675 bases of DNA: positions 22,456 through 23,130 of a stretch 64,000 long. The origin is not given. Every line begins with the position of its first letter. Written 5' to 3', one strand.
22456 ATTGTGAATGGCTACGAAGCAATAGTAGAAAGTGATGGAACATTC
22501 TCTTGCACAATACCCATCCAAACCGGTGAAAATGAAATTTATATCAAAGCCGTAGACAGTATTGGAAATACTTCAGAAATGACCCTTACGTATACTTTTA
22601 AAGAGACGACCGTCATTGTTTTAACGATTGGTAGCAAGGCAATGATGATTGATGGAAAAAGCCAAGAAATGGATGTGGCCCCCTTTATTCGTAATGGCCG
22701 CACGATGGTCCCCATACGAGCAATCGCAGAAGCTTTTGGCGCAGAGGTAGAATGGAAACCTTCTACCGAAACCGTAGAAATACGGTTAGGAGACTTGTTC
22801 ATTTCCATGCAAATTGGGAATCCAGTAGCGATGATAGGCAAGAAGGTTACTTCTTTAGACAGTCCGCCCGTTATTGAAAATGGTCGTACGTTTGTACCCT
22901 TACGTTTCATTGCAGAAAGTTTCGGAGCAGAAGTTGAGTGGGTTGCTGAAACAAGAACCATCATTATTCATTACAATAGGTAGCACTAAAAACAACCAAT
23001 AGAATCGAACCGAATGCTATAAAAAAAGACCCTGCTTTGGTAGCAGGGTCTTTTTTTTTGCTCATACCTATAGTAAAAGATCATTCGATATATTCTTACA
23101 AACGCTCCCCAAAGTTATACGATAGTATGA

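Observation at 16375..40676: Four unrelated secreted proteins share one C-terminal cassette: Ig-like module(s) plus two copper-amine-oxidase-N-like repeats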

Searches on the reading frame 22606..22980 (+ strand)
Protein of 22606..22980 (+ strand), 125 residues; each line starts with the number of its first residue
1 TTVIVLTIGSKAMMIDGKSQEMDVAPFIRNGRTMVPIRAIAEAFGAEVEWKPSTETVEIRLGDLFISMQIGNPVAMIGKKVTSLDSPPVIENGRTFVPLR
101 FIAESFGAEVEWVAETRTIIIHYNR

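Call 13: search_solved_structures(query=window:22606-22980:+, max_evalue=0.01, show_alignments=3)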
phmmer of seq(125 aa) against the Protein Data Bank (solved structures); distinct sequences matched with E-value up to 0.01: 0.
